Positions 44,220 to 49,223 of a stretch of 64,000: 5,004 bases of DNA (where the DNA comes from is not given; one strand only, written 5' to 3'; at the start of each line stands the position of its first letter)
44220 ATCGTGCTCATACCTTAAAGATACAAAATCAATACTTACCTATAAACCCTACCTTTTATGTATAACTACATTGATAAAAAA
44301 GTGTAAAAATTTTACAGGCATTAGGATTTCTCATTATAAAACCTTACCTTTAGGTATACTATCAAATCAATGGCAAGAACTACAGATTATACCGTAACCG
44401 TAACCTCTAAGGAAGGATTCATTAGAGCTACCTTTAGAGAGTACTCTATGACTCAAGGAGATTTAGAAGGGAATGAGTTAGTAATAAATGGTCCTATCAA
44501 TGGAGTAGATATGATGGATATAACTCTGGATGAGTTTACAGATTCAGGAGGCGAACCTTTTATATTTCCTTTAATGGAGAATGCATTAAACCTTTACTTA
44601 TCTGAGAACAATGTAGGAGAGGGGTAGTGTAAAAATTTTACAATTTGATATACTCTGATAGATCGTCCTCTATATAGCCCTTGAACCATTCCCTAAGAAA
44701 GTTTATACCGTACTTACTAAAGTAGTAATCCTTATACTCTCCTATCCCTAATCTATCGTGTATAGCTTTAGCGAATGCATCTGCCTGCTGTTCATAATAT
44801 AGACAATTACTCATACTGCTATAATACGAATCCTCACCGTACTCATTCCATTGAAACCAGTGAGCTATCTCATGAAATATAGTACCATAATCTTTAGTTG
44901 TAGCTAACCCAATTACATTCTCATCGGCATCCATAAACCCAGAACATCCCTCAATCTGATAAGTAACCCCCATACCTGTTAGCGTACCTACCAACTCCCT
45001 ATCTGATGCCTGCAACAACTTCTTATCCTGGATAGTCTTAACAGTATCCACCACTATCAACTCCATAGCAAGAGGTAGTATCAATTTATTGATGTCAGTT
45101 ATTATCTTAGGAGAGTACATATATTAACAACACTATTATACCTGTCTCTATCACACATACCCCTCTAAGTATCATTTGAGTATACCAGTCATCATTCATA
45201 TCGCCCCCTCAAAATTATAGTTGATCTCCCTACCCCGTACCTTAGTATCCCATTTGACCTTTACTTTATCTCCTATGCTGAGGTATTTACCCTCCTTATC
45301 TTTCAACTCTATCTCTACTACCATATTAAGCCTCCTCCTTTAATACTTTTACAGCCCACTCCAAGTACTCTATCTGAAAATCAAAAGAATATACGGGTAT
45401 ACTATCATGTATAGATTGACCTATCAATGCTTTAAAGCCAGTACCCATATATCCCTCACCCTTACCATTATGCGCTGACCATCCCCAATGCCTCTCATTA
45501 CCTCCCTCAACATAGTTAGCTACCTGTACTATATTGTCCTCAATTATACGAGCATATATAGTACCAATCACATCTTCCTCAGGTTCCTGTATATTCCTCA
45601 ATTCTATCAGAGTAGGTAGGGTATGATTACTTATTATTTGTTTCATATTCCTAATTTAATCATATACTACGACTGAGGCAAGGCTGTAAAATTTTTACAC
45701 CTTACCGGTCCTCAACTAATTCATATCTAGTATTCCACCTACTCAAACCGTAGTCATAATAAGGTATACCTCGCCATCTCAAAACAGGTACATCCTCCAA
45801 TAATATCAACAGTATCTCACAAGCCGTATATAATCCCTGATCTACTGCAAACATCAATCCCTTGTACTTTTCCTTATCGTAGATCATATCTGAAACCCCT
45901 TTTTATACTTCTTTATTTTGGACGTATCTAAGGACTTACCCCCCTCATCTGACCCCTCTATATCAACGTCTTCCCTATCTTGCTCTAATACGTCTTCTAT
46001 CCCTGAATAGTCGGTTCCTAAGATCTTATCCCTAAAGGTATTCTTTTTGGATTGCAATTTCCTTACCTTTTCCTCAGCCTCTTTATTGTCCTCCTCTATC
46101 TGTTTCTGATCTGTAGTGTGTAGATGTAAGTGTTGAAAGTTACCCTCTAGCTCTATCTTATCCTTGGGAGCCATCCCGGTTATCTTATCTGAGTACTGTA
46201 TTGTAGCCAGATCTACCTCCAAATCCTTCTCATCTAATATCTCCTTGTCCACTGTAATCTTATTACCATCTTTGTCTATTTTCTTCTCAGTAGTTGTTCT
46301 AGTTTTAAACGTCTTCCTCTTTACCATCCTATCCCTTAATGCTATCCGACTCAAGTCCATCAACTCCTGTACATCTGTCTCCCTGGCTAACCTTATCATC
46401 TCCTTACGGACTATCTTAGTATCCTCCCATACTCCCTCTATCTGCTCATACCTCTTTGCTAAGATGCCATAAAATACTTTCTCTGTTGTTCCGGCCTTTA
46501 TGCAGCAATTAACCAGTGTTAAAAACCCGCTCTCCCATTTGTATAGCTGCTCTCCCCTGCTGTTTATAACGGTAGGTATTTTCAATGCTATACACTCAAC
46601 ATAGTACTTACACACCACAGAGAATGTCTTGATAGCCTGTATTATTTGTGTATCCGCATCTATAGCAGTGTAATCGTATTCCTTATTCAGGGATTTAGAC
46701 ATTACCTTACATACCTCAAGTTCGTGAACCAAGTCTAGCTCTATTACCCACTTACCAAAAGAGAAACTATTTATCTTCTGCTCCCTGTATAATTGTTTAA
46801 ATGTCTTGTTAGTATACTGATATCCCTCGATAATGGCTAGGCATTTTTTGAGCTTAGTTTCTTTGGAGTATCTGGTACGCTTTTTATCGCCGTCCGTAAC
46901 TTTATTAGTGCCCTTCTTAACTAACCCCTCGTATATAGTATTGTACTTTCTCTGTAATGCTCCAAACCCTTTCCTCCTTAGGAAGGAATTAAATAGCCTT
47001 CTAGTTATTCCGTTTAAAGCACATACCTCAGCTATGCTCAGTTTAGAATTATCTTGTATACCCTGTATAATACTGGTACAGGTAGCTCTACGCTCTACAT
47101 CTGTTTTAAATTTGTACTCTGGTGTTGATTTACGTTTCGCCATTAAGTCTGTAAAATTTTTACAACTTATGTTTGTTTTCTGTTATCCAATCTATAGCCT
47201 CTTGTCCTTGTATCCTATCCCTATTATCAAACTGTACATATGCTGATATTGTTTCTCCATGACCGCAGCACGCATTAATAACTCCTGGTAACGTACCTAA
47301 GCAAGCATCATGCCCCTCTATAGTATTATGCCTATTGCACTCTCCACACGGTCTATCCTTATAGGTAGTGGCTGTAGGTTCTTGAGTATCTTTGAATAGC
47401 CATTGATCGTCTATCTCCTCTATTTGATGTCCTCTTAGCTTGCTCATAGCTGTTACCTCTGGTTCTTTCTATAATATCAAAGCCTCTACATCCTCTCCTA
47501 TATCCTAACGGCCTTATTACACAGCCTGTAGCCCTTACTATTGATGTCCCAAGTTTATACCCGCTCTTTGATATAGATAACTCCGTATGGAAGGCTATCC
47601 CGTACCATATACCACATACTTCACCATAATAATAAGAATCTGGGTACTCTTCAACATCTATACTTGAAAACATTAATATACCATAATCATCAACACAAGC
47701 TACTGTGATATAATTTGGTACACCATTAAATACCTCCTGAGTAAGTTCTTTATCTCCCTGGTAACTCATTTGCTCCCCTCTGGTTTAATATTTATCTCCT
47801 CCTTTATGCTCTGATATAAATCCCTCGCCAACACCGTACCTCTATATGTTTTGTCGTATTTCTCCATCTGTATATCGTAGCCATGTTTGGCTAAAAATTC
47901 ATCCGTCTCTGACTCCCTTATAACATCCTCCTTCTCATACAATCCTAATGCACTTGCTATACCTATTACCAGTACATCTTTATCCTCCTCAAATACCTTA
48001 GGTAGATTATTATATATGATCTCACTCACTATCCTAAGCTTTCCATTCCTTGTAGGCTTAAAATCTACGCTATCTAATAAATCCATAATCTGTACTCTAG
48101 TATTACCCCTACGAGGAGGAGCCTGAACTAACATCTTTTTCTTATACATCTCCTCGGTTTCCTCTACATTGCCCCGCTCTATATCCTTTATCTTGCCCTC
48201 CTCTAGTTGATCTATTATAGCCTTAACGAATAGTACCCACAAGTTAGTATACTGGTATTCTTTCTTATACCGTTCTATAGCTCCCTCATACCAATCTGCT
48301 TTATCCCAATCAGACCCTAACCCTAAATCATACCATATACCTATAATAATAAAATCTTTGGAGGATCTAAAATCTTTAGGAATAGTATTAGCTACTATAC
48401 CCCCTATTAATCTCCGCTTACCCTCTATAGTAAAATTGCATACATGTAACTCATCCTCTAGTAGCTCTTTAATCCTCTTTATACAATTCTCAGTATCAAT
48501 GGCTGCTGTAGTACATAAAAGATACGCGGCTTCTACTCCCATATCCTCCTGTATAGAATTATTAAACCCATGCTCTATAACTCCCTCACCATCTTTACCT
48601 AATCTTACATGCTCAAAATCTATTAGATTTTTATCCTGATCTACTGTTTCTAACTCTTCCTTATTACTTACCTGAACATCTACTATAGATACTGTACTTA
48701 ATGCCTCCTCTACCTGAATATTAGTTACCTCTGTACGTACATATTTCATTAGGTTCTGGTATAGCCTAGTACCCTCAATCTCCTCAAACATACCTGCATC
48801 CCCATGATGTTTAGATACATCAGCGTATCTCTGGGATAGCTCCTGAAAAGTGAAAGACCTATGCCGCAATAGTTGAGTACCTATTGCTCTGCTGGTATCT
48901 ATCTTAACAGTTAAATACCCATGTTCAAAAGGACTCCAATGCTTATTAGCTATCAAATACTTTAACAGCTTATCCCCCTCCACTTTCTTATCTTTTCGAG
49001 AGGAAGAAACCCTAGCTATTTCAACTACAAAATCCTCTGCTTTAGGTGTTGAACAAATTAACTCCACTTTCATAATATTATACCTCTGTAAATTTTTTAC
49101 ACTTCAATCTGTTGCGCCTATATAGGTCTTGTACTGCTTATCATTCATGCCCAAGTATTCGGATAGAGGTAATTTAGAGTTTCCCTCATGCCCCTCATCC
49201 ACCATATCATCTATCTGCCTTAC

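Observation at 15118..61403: All three phage-style inverted gene blocks are exactly bracketed by a pair of palindromes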

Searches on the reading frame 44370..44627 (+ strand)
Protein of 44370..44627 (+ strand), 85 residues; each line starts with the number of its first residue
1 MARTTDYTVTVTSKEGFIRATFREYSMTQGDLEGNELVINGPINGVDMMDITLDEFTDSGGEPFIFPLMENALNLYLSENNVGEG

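Call 14: search_protein_families(library=pfam, proteins=[window:44370-44627:+], max_evalue=0.01)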
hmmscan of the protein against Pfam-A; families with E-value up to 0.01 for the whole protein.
window:44370-44627:+ (85 aa): 0 families

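Call 78: search_protein_families(library=phrogs, proteins=[window:44370-44624:+], max_evalue=0.01)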
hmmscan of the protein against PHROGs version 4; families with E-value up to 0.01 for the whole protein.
window:44370-44624:+ (85 aa): 0 families

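Call 80: find_homologous_proteins(query=window:44370-44624:+, max_evalue=0.001)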
Query window:44370-44624:+ (85 aa): 1 proteins with E <= 0.001 among 1 candidates.
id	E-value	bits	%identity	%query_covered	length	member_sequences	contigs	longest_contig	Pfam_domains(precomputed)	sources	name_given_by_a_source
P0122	4.4e-49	181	100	100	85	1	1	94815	-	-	-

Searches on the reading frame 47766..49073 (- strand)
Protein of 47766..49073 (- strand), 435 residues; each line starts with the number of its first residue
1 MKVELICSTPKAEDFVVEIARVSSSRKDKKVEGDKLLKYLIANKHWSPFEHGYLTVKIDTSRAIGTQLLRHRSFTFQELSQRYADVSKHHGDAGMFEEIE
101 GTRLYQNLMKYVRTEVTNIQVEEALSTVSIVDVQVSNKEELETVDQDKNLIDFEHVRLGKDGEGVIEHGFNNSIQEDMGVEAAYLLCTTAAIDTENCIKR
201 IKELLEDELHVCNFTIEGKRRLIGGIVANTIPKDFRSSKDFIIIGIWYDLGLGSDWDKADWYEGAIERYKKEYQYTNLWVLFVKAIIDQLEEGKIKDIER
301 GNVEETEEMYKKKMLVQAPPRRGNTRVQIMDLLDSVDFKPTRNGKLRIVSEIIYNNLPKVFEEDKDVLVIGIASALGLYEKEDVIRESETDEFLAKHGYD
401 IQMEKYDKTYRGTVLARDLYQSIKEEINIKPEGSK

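Call 7: search_protein_families(library=phrogs, proteins=[window:47766-49073:-])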
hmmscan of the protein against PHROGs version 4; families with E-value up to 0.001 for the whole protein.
window:47766-49073:- (435 aa): 3 families
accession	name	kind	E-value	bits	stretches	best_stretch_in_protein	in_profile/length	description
phrog_85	-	DNA, RNA and nucleotide metabolism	3.4e-29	102.9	1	1-90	371-468/866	thymidylate synthase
phrog_22708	-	DNA, RNA and nucleotide metabolism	6.7e-17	62.7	1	1-87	29-127/242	thymidylate synthase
phrog_10644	-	DNA, RNA and nucleotide metabolism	3.9e-11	44.3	1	55-88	2-35/160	thymidylate synthase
